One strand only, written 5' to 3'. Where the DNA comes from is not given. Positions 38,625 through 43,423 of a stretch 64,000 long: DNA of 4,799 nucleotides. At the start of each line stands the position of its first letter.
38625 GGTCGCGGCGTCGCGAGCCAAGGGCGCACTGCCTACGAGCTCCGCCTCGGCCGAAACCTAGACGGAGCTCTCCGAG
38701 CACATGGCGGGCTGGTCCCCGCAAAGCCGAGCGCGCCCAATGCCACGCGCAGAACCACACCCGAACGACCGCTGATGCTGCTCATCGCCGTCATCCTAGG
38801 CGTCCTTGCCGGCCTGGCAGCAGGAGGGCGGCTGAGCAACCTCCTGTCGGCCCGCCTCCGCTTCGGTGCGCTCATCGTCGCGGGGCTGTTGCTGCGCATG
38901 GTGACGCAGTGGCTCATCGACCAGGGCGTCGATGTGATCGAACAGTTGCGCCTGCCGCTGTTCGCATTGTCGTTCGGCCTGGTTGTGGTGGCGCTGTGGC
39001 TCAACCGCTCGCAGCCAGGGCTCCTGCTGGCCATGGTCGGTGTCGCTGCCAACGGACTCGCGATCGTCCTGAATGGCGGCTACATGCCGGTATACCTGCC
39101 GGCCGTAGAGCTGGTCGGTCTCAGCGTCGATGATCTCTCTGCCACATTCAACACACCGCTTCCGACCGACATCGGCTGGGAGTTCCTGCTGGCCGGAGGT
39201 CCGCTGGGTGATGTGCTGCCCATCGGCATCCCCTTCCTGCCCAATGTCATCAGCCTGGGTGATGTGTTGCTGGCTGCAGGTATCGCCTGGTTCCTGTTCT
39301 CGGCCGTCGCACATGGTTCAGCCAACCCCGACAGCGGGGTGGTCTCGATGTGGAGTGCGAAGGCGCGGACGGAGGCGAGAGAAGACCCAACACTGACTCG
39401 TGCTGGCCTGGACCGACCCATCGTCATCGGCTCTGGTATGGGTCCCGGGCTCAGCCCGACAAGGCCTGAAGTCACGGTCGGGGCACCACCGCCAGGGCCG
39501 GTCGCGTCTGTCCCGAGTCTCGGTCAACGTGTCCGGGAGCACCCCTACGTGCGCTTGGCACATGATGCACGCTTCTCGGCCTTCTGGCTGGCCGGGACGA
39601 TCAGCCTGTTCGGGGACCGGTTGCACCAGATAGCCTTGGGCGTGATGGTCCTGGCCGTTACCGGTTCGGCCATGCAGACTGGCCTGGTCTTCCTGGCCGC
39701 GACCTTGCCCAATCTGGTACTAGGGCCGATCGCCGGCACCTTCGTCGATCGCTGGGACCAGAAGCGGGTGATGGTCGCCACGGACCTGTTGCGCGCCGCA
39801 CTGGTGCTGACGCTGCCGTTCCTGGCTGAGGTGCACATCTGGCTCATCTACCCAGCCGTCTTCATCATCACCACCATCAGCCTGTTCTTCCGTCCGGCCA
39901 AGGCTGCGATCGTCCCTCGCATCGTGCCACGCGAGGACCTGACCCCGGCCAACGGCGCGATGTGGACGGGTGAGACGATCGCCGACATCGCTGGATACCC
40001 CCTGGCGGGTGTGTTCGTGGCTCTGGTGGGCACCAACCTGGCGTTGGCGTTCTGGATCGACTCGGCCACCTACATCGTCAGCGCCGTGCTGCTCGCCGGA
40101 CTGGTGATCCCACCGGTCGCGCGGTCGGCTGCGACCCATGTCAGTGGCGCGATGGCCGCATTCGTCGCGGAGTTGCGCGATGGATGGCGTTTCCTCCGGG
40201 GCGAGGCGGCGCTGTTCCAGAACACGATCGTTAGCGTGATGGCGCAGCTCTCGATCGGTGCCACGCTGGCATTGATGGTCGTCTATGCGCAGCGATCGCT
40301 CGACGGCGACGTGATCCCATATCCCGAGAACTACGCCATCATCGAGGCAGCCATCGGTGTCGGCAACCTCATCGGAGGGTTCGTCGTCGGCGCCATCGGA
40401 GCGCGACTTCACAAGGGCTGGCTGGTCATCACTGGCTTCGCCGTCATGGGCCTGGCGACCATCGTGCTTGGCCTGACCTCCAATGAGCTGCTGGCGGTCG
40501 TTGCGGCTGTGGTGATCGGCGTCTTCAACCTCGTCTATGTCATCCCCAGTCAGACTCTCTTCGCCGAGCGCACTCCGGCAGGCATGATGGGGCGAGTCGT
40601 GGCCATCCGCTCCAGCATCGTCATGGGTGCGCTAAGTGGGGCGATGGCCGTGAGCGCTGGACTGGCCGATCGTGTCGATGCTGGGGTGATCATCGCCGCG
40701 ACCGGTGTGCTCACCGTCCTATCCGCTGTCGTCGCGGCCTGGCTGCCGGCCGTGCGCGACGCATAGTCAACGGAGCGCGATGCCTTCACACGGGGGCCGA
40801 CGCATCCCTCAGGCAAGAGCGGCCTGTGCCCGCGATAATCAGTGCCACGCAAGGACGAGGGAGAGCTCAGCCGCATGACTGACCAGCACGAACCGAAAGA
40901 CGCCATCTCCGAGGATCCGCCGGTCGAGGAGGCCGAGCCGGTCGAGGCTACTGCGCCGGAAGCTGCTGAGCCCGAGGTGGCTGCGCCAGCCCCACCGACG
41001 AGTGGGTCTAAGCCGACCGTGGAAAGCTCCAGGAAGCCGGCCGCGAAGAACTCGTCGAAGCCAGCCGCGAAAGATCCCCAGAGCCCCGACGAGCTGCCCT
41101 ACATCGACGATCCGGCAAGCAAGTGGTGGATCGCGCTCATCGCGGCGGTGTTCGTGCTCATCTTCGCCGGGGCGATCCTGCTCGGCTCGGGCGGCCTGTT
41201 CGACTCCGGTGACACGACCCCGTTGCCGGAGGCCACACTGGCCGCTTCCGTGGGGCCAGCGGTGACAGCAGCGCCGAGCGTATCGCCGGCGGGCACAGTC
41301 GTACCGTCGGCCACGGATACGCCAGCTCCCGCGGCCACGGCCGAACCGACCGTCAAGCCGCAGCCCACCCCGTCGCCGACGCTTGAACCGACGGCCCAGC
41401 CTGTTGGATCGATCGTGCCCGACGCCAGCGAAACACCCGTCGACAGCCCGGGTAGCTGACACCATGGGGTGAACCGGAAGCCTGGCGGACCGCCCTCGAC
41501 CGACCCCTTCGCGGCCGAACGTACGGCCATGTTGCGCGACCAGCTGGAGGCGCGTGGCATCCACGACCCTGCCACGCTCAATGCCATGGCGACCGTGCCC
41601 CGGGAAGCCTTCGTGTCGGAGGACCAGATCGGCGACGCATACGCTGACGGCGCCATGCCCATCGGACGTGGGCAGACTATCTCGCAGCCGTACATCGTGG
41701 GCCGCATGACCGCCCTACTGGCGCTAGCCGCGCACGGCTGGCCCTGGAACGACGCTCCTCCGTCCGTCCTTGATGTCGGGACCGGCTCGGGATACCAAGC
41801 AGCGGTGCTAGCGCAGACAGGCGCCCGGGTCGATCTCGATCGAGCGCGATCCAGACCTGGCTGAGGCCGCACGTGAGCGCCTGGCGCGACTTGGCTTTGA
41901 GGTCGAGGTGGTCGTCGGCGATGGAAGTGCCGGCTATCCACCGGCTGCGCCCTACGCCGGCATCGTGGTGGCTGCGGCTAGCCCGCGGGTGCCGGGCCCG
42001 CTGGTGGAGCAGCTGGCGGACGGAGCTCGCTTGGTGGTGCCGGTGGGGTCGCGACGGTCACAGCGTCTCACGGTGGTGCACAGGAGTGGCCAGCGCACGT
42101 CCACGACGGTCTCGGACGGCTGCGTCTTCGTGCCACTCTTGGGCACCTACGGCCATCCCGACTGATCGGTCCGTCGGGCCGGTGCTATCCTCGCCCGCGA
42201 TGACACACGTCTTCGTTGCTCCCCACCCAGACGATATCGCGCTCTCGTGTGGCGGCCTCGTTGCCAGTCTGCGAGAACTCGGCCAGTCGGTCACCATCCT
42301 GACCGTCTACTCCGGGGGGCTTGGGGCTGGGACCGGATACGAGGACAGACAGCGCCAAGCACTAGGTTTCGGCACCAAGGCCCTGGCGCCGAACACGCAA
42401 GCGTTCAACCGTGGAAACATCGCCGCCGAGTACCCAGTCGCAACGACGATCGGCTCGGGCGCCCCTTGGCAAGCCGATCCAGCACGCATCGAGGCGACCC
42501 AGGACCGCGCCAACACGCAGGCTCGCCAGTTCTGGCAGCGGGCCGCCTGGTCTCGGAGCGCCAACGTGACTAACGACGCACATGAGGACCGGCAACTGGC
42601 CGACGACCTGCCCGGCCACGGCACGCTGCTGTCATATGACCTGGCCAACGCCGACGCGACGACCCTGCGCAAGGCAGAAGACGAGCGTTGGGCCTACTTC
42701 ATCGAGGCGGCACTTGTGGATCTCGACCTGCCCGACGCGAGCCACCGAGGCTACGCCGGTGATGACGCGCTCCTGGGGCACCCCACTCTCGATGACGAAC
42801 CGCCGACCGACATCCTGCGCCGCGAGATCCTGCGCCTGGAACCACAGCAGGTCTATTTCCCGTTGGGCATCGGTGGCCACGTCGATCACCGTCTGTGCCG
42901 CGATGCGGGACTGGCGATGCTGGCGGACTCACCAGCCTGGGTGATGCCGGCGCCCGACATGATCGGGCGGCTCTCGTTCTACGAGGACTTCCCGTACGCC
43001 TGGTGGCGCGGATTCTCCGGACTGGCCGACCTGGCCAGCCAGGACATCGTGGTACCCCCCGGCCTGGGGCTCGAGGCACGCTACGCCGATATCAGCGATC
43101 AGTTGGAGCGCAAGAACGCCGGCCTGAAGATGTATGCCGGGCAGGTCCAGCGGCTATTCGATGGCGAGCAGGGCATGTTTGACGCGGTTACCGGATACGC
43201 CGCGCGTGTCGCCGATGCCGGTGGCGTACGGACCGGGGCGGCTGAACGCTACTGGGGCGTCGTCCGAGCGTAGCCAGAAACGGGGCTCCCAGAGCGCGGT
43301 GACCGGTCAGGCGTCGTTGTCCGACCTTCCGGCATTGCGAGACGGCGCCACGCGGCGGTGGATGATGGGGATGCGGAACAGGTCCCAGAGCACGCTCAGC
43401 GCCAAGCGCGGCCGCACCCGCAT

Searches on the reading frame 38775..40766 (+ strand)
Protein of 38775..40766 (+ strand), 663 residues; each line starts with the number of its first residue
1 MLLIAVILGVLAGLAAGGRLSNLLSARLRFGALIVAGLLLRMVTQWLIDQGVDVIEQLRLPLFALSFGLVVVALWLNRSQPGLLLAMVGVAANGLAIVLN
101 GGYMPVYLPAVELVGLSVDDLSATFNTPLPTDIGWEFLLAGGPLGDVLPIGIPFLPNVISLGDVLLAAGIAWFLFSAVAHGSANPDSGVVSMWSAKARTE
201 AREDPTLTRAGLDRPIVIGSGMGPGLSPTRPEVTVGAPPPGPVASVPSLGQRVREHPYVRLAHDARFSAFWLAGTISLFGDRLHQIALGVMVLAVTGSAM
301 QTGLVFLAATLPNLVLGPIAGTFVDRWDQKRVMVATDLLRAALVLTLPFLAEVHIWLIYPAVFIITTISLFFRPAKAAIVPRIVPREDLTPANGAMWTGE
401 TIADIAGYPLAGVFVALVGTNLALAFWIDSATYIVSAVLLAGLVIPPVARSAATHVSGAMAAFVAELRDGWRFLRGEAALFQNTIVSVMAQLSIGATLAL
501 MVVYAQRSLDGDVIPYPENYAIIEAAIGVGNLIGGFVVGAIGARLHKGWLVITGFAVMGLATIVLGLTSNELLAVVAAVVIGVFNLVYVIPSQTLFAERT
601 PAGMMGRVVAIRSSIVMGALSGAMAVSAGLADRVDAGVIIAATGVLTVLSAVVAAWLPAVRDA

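Call 61: search_protein_families(library=pfam, proteins=[window:38775-40766:+], max_evalue=0.00001)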
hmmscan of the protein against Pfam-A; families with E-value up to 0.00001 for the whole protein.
window:38775-40766:+ (663 aa): 3 families
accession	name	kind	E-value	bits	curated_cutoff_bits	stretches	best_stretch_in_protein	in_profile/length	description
PF05977.19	MFS_3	-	4.9e-25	88.4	27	1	266-657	11-395/524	Transmembrane secretion effector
PF07690.21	MFS_1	-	1.6e-24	87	33.4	1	271-622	2-343/347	Major Facilitator Superfamily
PF17248.7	DUF5317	-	2.3e-23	83.3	25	1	27-174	3-150/151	Family of unknown function (DUF5317)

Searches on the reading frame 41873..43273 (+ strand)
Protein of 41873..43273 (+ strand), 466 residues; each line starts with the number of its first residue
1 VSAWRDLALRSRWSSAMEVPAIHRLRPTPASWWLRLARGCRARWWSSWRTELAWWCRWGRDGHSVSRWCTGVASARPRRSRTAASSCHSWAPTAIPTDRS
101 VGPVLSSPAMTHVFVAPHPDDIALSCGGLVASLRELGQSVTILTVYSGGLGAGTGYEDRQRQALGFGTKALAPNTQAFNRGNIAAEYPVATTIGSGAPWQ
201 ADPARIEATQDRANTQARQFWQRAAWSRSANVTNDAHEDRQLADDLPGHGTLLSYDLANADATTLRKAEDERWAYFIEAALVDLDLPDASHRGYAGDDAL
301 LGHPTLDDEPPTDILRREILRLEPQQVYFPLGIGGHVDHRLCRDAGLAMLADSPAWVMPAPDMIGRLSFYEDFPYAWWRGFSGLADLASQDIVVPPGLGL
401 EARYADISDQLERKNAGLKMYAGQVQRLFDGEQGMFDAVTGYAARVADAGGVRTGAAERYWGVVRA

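Call 61: search_protein_families(library=pfam, proteins=[window:41873-43273:+], max_evalue=0.00001)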
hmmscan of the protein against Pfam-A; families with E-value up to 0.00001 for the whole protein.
window:41873-43273:+ (466 aa): 1 family
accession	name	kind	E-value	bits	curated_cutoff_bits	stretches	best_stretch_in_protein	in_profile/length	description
PF02585.22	PIG-L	-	3.8e-14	53.7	28.2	1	113-159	1-47/129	GlcNAc-PI de-N-acetylase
